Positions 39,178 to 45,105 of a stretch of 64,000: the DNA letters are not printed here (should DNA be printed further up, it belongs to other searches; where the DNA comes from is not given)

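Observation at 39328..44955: Approximately 1,875-aa periplasmic lipoprotein combining very long WD40/beta-propeller arrays with a C-terminal caspase (C14) domain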

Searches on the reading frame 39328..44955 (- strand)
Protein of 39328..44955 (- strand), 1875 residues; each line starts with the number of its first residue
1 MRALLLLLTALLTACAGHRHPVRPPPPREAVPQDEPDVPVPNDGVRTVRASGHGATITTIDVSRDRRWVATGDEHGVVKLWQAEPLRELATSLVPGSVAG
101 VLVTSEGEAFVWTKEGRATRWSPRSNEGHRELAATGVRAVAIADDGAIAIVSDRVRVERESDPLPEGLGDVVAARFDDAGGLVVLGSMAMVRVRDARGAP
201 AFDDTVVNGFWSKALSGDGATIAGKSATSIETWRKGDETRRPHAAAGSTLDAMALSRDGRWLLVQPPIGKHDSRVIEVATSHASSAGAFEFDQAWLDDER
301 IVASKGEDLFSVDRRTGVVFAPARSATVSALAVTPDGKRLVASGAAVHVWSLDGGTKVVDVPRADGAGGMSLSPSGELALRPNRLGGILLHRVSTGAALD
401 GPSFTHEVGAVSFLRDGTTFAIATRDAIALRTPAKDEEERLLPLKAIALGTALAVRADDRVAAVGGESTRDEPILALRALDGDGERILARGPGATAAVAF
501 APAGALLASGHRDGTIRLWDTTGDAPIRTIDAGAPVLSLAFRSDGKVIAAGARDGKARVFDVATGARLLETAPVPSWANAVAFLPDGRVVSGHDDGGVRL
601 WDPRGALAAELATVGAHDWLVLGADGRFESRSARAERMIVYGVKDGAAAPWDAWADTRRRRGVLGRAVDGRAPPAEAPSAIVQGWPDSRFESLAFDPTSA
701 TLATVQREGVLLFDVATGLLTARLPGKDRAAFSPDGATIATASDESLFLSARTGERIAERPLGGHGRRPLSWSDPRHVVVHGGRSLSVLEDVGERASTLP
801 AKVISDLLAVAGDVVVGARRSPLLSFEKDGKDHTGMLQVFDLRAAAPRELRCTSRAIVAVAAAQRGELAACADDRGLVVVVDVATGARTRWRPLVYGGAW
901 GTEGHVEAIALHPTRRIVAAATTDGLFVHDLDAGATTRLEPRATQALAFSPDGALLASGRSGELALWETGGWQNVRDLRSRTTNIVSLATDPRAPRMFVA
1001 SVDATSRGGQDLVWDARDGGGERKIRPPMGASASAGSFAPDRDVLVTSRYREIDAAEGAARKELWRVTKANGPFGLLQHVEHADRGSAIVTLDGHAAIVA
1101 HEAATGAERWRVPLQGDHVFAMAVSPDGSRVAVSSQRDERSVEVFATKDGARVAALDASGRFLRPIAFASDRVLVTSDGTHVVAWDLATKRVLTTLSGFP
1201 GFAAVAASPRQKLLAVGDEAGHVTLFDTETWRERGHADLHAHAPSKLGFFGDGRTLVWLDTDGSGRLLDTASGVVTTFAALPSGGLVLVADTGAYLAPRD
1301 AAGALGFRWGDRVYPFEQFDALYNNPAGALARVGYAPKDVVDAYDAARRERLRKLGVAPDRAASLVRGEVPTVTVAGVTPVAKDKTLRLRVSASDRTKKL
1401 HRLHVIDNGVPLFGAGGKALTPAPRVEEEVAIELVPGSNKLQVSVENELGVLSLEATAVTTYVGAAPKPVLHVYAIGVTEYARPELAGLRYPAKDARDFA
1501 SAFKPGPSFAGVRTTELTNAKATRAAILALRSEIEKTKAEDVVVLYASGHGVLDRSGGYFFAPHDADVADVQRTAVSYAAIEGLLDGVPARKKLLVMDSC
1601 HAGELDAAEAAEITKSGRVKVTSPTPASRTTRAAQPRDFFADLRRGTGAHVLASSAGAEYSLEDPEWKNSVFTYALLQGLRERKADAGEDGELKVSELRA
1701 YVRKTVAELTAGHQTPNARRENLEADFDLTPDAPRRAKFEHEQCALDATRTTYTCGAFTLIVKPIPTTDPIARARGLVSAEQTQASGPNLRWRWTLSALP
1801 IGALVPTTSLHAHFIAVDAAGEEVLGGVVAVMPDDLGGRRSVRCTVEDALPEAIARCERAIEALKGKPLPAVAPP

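Call 5: search_protein_families(library=pfam, proteins=[window:39328-44955:-], max_evalue=0.1)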
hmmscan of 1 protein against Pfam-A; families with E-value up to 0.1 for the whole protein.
window:39328-44955:- (1875 aa): 39 families (the best 25 are shown)
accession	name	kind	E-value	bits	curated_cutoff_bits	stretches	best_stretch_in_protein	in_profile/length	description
PF25174.1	Beta-prop_THOC3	-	9.6e-51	172.8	305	5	497-617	51-170/272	THOC3 beta-propeller domain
PF00400.38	WD40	-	1.7e-39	133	27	4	497-520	16-39/39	WD domain, G-beta repeat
PF23414.1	Beta-prop_EML_2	-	3.3e-37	128.7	90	3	497-605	3-112/266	Echinoderm microtubule-associated protein second beta-propeller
PF25173.1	Beta-prop_WDR3_1st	-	4.4e-35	121.5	154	4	494-604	31-143/184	WDR3 first beta-propeller domain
PF24814.1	WD40_Prp19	-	1.5e-32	113.2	320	3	496-605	53-166/281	Prp19 WD40 domain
PF24817.1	WD40_WDHD1_1st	-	4e-26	92.3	109.9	3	534-602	87-156/291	WDHD1 first WD40 domain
PF24807.1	WD40_CDC20-Fz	-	7.4e-26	91.6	200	5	495-605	54-166/292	CDC20/Fizzy WD40 domain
PF24796.1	WDR55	-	2.2e-22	79.9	200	2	497-605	12-126/296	WDR55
PF25391.1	WD40_Gbeta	-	8.8e-22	78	150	2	506-664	157-308/340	G protein beta WD-40 repeat protein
PF25175.1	Beta-prop_WDR5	-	5.4e-21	75.6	250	2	470-603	30-165/296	WDR5 beta-propeller domain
PF25172.1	Beta-prop_WDR3_2nd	-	1e-15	58.2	140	1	497-602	4-108/293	WDR3 second beta-propeller domain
PF12894.13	ANAPC4_WD40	-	2.2e-15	57.1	22.9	1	533-567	38-72/91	Anaphase-promoting complex subunit 4 WD40 domain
PF00656.27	Peptidase_C14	-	6.3e-15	55.9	21.4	1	1475-1727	6-232/233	Caspase domain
PF23409.1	Beta-prop_EML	-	1.7e-14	54.4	88.2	1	495-562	159-227/267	Echinoderm microtubule-associated protein first beta-propeller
PF25168.1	Beta-prop_WDR36-Utp21_2nd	-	4e-14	53.1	84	1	500-602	206-310/335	WDR36/Utp21 second beta-propeller domain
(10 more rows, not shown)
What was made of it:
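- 42946..44823 (-): First propeller pair (aa ~45-670): 12 blades detected plus 2 blade-sized gaps, about 14 blades. Absent from the ~1,100-aa relatives. Pfam WD40 hits at aa 49-115 and 470-664 (call 5).
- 39766..40557 (-): Caspase-like (Peptidase_C14) domain, aa 1467-1730. Catalytic His1550 (40306-40308) and Cys1600 (40156-40158). Acidic pocket candidates Asp1495, Asp1598, Glu1659/Glu1663. Pfam PF00656 E=6.3e-15 (call 5).
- On Peptidase family C14 (clan CD; caspase, metacaspase, paracaspase, orthocaspase): PF00656, 55.9 bits against a cut-off of 21.4, covering model positions 6-232 of 233 (call 5).
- Checked: Peptidase_C14 covers aa 1475-1727 at E=6.3e-15, 55.9 bits against a cut-off of 21.4 (call 5).
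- Caspase domain: Pfam C14 (call 5).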

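Call 6: search_protein_families(library=ncbifam, proteins=[window:39328-44955:-], max_evalue=0.1)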
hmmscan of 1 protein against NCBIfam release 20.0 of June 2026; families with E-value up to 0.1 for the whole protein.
window:39328-44955:- (1875 aa): 5 families
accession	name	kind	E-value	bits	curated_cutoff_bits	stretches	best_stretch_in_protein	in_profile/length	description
NF047832.1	caspase_w_EACC1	subfamily_domain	1.1e-28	100.2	140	1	1476-1707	6-209/211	caspase, EACC1-associated type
TIGR03300.1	assembly_YfgL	equivalog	1.9e-06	26.8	285.2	1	1062-1189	41-164/377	outer membrane protein assembly factor BamB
NF045728.1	glycosyl_F510_1955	equivalog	5.4e-06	25.9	175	1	901-1002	134-238/246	F510_1955 family glycosylhydrolase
TIGR02800.1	propeller_TolB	equivalog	0.0035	16.3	343.15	0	1094-1140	213-258/418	Tol-Pal system beta propeller repeat protein TolB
TIGR03075.1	PQQ_enz_alc_DH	subfamily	0.047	12.3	480.05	0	512-572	442-502/530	PQQ-dependent dehydrogenase, methanol/ethanol family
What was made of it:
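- On EACC1-caspase conflict system: NF047832 scores 100.2 bits against a cut-off of 140 (call 6).
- Closest known: EACC1-caspase two-gene conflict system. Same: The best NCBIfam model for the caspase domain is NF047832 'caspase, EACC1-associated type' (call 6).
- Among NCBIfam models the caspase domain is closest to the EACC1-associated type (100 bits, call 6).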

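Call 14: find_encoding_contigs(protein=window:39328-44955:-, flank=3000, max_places=4)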
Protein window:39328-44955:- (1875 aa): 2 contigs read that carry it; 1 place shown.
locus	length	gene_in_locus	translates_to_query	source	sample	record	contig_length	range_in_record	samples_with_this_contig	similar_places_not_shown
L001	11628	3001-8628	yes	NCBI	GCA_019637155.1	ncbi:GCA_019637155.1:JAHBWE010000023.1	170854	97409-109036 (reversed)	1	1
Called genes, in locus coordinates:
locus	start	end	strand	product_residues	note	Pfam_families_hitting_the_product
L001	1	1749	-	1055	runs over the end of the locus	PF00873:ACR_tran, PF03176:MMPL (weak)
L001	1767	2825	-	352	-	PF25917:BSH_RND (weak), PF25973:BSH_CzcB, PF25885:HH_EMRA (weak), PF25876:HH_MFP_RND (weak), PF25944:Beta-barrel_RND (weak), PF25954:Beta-barrel_RND_2, PF25989:YknX_C, PF25967:RND-MFP_C (weak), +1 more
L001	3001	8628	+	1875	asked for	PF25175:Beta-prop_WDR5, PF24814:WD40_Prp19, PF25391:WD40_Gbeta, PF23381:Beta-prop_IFT122_1st, PF23414:Beta-prop_EML_2, PF25173:Beta-prop_WDR3_1st, PF25174:Beta-prop_THOC3, PF24814:WD40_Prp19, +29 more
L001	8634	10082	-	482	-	PF00478:IMPDH, PF03060:NMO (faint), PF00571:CBS, PF00977:His_biosynth (faint)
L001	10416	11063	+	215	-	-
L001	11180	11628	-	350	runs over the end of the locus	PF12697:Abhydrolase_6 (weak), PF00561:Abhydrolase_1, PF12146:Hydrolase_4 (faint)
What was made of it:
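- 39328..44955 (-): Complete gene: 1,875 codons plus TAG stop. The same product is called in NCBI assembly GCA_019637155.1 (call 14).
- Closest known: EACC1-caspase two-gene conflict system. Different: There is no 5' EACC1 transmembrane gene; the upstream gene is a divergent MFP (call 14).
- Checked: NCBI's annotation of GCA_019637155.1 calls exactly the same 1,875-aa product (call 14).
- The identical product occurs on two contigs (call 14).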

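Call 63: search_protein_families(library=padloc, proteins=[window:39331-44955:-], max_evalue=0.01)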
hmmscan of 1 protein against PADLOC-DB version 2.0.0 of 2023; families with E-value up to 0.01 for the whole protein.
window:39331-44955:- (1875 aa): 2 families
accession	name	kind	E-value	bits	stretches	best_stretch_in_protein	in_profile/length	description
PDLC02919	HEAT-ARM_XIII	-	1.3e-16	57.3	3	452-610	54-203/1972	-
PDLC02987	caspase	-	6.3e-07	26.9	1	1475-1765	7-230/453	-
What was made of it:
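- There is a weak match to a PADLOC 'caspase' model (E=6e-7, call 63).
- Tried and rejected: PADLOC gave only weak, generic hits (call 63).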
